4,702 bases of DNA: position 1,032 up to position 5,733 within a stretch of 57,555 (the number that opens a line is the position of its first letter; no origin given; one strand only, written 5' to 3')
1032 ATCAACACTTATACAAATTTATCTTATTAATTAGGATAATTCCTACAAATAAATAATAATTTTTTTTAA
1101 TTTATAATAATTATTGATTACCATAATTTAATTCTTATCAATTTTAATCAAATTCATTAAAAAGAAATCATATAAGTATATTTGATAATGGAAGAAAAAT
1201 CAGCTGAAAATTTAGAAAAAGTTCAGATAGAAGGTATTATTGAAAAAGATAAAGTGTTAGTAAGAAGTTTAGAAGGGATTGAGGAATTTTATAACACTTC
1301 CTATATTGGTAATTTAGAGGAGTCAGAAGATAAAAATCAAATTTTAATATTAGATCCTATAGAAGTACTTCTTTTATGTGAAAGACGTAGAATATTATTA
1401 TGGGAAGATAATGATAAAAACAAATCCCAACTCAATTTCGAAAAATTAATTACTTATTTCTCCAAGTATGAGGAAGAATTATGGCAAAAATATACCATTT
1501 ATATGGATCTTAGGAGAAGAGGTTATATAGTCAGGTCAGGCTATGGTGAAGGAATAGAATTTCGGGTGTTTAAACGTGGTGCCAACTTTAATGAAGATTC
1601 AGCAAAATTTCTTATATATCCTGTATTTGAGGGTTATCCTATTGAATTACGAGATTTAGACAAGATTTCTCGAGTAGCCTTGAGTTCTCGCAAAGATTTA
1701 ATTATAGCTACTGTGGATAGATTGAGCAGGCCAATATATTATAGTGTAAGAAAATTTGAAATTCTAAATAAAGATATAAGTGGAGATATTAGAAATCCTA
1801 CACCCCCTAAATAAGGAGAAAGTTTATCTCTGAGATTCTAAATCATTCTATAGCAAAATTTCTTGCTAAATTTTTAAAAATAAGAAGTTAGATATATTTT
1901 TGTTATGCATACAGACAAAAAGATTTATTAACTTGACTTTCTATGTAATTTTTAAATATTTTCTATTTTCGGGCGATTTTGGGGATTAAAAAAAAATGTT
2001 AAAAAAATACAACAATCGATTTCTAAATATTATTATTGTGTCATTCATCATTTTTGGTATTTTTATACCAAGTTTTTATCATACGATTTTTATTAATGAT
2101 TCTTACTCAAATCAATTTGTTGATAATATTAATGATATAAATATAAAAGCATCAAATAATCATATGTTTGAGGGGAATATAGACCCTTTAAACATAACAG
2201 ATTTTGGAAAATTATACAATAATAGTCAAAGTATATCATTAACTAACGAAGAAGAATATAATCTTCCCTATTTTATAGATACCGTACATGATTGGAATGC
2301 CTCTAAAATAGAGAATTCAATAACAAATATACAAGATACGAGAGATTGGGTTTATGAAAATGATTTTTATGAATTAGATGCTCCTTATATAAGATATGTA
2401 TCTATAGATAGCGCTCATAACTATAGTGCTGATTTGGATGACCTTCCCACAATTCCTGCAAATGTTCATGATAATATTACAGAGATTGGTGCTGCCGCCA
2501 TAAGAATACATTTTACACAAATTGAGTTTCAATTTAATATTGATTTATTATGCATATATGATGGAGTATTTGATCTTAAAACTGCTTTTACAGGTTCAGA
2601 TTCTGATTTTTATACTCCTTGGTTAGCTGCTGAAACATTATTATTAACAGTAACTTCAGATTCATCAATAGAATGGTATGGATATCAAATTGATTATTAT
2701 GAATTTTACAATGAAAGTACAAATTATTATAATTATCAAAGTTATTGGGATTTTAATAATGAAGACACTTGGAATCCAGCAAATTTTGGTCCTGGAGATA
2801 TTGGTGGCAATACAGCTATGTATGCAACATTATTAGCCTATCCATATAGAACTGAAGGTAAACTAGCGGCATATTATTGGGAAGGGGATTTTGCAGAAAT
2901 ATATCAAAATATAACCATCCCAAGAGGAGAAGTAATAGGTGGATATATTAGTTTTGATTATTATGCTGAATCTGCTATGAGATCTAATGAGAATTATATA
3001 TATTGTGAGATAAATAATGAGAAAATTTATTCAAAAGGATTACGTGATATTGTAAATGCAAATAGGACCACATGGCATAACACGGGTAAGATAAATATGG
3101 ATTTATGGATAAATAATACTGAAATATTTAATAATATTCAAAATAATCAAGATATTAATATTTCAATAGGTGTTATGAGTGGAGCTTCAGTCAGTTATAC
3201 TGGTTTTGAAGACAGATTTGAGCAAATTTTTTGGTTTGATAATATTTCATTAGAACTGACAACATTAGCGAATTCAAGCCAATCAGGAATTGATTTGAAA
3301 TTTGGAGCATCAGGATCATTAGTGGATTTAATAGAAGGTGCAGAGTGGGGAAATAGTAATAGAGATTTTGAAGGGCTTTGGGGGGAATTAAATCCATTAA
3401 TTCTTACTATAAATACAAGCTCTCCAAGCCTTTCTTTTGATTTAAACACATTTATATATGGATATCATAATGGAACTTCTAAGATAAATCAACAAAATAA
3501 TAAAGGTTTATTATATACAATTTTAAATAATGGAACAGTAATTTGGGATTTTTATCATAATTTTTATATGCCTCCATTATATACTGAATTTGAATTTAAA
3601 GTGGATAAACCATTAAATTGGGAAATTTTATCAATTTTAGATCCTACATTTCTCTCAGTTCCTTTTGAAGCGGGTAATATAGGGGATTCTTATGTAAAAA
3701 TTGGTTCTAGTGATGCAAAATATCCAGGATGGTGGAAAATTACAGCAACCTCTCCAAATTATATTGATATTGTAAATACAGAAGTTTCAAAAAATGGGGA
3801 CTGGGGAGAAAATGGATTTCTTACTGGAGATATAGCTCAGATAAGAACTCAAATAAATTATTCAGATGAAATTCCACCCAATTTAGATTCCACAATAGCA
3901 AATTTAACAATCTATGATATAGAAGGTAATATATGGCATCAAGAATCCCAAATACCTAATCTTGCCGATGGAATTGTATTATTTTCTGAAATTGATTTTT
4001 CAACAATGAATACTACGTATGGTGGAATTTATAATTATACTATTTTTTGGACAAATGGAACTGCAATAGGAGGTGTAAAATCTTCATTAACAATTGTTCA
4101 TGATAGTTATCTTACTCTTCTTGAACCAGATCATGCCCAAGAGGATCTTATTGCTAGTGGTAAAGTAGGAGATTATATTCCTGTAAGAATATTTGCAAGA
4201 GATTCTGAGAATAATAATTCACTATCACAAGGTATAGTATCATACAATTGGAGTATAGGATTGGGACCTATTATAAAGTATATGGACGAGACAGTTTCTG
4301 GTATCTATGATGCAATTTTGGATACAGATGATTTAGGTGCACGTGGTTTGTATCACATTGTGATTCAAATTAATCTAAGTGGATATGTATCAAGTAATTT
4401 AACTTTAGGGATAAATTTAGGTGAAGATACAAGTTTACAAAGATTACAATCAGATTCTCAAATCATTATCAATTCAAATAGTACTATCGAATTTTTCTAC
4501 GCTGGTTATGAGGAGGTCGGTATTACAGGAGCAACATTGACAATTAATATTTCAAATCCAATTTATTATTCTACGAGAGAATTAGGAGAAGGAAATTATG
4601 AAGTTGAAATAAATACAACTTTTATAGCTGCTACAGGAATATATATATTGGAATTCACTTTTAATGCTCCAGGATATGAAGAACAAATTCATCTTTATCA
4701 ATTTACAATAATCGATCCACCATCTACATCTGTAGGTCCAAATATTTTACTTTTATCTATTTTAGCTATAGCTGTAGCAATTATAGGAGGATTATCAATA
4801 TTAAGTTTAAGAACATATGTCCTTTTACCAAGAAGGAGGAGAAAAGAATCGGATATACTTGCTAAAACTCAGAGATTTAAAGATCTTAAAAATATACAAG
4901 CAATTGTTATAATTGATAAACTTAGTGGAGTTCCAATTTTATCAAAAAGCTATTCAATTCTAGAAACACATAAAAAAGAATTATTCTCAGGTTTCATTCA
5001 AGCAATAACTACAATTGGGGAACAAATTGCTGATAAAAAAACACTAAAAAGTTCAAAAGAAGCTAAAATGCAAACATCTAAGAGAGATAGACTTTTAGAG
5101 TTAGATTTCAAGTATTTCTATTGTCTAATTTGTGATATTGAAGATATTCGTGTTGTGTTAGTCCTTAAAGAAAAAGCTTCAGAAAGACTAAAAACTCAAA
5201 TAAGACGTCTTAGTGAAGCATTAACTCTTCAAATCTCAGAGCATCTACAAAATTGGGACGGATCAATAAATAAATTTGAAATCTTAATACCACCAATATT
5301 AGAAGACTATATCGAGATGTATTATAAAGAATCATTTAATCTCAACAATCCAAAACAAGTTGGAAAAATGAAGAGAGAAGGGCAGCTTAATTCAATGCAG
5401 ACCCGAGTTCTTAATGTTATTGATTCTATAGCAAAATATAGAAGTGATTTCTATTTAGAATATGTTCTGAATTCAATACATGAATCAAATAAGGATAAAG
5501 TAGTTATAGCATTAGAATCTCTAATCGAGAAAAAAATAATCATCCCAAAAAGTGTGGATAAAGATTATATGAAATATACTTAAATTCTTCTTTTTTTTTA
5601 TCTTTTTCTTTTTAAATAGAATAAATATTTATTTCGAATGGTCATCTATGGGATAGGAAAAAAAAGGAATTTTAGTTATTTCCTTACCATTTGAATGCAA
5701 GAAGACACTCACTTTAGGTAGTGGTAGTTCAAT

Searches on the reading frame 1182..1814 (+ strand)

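Call 74: search_protein_families(library=pfam, proteins=[window:1182-1814:+], max_evalue=0.00001)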
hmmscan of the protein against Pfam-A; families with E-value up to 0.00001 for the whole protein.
window:1182-1814:+ (210 aa): 2 families
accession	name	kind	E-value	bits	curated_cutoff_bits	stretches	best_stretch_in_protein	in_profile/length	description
PF01974.23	tRNA_int_endo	-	1.2e-17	64.2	27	1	100-181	1-80/85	tRNA intron endonuclease, catalytic C-terminal domain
PF02778.19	tRNA_int_endo_N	-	1.8e-06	27.8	21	1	17-76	2-56/67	tRNA intron endonuclease, N-terminal domain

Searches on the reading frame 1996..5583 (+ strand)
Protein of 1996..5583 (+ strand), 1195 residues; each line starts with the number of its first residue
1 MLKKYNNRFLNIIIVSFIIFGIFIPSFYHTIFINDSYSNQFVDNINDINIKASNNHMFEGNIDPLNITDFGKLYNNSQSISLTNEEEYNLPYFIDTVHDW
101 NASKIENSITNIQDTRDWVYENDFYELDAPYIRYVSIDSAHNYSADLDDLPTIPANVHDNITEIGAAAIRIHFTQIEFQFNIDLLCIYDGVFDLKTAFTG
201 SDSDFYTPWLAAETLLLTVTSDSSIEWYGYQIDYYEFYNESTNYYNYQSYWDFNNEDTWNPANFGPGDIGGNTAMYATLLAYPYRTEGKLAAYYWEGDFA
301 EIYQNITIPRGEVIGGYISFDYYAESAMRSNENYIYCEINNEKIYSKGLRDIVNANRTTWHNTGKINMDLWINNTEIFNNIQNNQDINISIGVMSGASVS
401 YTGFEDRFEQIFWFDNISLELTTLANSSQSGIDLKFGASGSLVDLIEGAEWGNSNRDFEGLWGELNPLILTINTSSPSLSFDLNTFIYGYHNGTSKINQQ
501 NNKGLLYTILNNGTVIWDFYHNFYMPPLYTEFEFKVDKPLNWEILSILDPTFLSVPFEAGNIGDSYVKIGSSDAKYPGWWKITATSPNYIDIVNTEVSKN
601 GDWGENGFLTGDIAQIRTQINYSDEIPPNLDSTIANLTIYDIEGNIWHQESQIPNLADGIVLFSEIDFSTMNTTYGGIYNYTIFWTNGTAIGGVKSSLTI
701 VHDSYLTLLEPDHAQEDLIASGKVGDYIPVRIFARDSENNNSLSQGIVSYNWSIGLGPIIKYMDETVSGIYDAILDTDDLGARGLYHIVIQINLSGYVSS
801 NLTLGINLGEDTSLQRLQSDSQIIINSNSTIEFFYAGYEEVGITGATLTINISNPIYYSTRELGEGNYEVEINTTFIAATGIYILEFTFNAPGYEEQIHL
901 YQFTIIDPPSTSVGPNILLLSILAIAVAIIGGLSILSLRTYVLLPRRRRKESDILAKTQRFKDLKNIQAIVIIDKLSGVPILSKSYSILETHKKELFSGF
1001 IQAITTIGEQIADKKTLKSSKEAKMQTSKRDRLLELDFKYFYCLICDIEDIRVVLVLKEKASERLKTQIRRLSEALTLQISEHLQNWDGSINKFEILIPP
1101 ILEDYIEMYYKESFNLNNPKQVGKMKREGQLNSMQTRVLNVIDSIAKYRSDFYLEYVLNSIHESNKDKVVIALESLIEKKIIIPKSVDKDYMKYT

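Call 74: search_protein_families(library=pfam, proteins=[window:1996-5583:+], max_evalue=0.00001)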
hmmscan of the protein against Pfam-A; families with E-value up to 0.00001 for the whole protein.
window:1996-5583:+ (1195 aa): 0 families

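Call 76: search_protein_families(library=pfam, proteins=[window:1996-5583:+], max_evalue=1)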
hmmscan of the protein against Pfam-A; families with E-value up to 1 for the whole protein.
window:1996-5583:+ (1195 aa): 1 family
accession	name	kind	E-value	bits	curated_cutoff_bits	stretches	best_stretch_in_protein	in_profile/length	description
PF08918.16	PhoQ_Sensor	-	0.24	11.7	22.9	0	625-660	64-100/179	PhoQ Sensor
